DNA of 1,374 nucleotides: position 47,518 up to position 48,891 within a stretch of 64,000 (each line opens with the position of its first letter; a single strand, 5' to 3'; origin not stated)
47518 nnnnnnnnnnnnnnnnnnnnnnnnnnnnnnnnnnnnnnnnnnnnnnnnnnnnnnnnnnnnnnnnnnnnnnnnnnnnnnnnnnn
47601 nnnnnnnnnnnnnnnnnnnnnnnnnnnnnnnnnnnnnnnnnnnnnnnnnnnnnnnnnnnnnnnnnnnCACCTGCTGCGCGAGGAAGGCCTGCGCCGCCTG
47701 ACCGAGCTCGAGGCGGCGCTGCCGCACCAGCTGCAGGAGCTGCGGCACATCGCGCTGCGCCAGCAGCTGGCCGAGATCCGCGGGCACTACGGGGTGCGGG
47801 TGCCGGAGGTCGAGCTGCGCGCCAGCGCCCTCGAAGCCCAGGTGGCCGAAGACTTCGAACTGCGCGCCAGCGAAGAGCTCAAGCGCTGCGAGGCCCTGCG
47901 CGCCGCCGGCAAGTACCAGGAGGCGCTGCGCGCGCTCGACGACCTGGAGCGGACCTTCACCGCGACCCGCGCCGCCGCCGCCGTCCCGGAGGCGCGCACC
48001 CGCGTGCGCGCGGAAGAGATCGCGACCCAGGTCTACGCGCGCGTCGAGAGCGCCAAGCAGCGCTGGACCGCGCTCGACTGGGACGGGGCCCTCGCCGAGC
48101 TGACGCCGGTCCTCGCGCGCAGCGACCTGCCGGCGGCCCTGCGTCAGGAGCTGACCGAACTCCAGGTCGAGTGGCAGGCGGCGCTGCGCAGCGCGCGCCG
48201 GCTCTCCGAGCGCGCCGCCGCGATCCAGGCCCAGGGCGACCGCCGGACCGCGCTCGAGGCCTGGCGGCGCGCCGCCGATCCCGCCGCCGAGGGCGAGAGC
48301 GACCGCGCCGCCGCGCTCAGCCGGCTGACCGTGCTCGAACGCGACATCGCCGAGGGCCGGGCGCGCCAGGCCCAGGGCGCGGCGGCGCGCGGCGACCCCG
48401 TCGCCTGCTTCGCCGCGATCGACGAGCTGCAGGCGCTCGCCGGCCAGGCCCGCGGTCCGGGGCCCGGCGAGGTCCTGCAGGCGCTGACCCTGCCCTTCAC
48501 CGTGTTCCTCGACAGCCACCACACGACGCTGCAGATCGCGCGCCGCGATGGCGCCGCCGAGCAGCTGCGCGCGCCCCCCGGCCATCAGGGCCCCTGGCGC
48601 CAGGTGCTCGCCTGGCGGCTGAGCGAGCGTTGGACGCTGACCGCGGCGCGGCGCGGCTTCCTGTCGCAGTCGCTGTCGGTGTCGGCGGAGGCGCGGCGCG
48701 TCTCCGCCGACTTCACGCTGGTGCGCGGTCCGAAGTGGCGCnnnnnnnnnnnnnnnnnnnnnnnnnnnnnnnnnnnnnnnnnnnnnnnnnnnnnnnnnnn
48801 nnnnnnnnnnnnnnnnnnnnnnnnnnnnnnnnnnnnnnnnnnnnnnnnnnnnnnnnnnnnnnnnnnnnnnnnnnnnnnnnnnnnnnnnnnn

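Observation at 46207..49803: DUF4388/PATAN-like receiver domain fused through one TM helix to a periplasmic PQQ beta-propeller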

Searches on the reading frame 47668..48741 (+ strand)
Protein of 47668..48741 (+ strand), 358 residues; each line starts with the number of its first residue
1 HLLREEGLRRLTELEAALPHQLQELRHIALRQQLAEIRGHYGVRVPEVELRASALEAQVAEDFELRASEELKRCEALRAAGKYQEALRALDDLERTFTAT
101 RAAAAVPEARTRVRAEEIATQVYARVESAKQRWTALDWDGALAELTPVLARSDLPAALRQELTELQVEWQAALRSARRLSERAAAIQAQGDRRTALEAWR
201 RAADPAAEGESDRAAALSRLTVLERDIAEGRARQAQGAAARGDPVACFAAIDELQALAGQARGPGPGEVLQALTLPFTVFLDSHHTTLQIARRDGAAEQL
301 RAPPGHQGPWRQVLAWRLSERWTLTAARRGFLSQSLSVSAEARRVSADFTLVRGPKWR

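Call 57: predict_structure(alignment_id=A2)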
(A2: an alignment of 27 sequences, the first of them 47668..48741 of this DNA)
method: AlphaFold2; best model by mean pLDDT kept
length: 358 residues; sequences in the alignment: 27
mean_pLDDT: 94.6   pTM: 0.75
mean pLDDT of the five models: 94.6, 93.9, 93.7, 93.6, 92.0
residues with pLDDT >= 90: 340; 70-90: 17; 50-70: 1; < 50: 0
segments of 3 or more residues with pLDDT < 50: none
pLDDT, mean of each block of 10 residues (from residue 1): 91 93 93 94 91 94 96 96 96 94 95 93 94 96 95 92 96 97 97 96 95 97 97 98 97 96 95 97 97 89 94 94 95 94 96 85
secondary structure, 60 per line:
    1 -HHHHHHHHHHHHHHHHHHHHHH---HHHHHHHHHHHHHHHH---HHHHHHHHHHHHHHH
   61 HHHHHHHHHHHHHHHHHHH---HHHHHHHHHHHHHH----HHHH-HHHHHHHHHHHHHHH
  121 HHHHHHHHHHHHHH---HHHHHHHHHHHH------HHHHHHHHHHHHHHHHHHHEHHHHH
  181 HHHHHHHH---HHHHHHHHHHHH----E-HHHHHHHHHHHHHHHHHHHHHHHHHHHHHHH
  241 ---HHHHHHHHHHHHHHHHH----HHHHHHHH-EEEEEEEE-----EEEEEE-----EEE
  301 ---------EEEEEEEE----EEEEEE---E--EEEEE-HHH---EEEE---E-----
elements in order: H2-23 H27-42 H46-79 H83-96 H101-104 H106-134 H138-149 H156-174 H176-188 H192-203 H210-240 H244-260 H265-272 E274-281 E287-292 E298-300 E310-317 E322-327 E334-338 E346-349

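Call 63: fold_search(model_id=the predicted structure, library=pdb)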
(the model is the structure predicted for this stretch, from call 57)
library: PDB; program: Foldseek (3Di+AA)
matches with E <= 10: 951; with E <= 0.001: 0
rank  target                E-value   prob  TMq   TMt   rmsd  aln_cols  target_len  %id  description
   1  7kw7_E                1.7e-02  0.89  0.16  0.17  13.8       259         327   15  Atomic cryoEM structure of Hsp90-Hsp70-Hop-GR (released 2021-12-08)
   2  6e9z_A                1.8e-02  0.75  0.14  0.20  21.4       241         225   19  DHF119 filament (released 2018-11-21)
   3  6yyy_A                1.9e-02  0.82  0.12  0.10  17.5       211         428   19  Aspartyl/Asparaginyl beta-hydroxylase (AspH) oxygenase and TPR domains in complex with manganese, 4,4-dimethyl-2-oxogl (released 2021-03-17)
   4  6qhd_A                2.0e-02  0.60  0.15  0.12  19.2       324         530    8  Lysine acetylated and tyrosine phosphorylated STAT3 in a complex with DNA (released 2019-06-19)
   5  8fbj                  2.1e-02  0.63  0.15  0.17  26.9       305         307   18  Improving the secretion of designed protein assemblies through negative design of cryptic transmembrane domains (released 2023-03-22)
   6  9n2d_F                2.2e-02  0.96  0.18  0.24  12.3       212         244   15  Cryo-EM structure of an extended F. johnsoniae BAM complex, composite map (released 2025-07-09)
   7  3qky                  2.8e-02  0.99  0.22  0.28  10.2       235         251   16  Crystal structure of Rhodothermus marinus BamD (released 2011-04-20)
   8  7y4i_B                2.9e-02  0.72  0.16  0.08  23.4       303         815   12  Crystal structure of SPINDLY in complex with GDP (released 2022-12-07)
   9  7y4i_A                2.9e-02  0.63  0.15  0.07  19.0       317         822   12  Crystal structure of SPINDLY in complex with GDP (released 2022-12-07)
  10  8dtg_B                3.2e-02  0.60  0.14  0.08  19.1       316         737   13  Cryo-EM structure of Arabidopsis SPY alternative conformation 1 (released 2023-03-08)
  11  5jqy_A                3.7e-02  0.75  0.10  0.09  17.0       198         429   20  Aspartyl/Asparaginyl beta-hydroxylase (AspH)oxygenase and TPR domains in complex with manganese, N-oxalylglycine and f (released 2017-05-24)
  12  2ifu_C                4.1e-02  0.91  0.15  0.19  16.4       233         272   16  Crystal Structure of a Gamma-SNAP from Danio rerio (released 2006-10-10)
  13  8re8_A                4.5e-02  0.60  0.11  0.10  17.3       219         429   20  Aspartyl/Asparaginyl beta-hydroxylase (AspH) R688Q variant in complex with Mn, (3R)-methyl-2-oxoglutarate and a Factor (released 2024-12-18)
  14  7e6j_A                4.5e-02  0.54  0.11  0.10  17.2       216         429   20  Aspartyl/Asparaginyl beta-hydroxylase (AspH) H725A in complex with Factor X peptide fragment (39mer-4Ser) (released 2021-06-30)
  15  5waq                  4.7e-02  0.99  0.22  0.33  13.2       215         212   13  Structure of BamD from Neisseria gonorrhoeae (released 2017-12-06)
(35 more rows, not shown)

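Call 82: search_protein_representatives(alignment_id=A2)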
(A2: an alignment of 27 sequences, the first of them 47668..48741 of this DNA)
Query: 27 sequences, 355 profile positions. Proteins with E-value up to 0.001 (for the whole library): 439; up to 1e-10: 61; up to 1e-30: 16. The best 150 are listed.
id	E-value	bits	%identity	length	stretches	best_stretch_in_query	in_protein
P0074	1.6e-110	385.9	-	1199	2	2-355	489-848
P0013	1.1e-108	379.9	-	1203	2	2-355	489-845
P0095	9.0e-105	367.0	-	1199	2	1-355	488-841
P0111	1.6e-104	366.2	-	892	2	2-355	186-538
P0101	5.5e-101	354.6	-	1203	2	1-355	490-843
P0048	1.1e-100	353.6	-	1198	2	2-355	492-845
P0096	2.4e-96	339.3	-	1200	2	1-354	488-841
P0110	2.5e-95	336.0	-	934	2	3-355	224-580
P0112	2.2e-89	316.4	-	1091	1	2-355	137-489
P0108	5.7e-89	315.0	-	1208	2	3-355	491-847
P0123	1.4e-73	264.4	-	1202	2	2-355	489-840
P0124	2.2e-69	250.6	-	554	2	8-351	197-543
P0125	1.9e-56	208.1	-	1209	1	2-354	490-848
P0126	8.6e-47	176.3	-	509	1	204-355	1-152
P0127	8.6e-42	159.9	-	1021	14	57-123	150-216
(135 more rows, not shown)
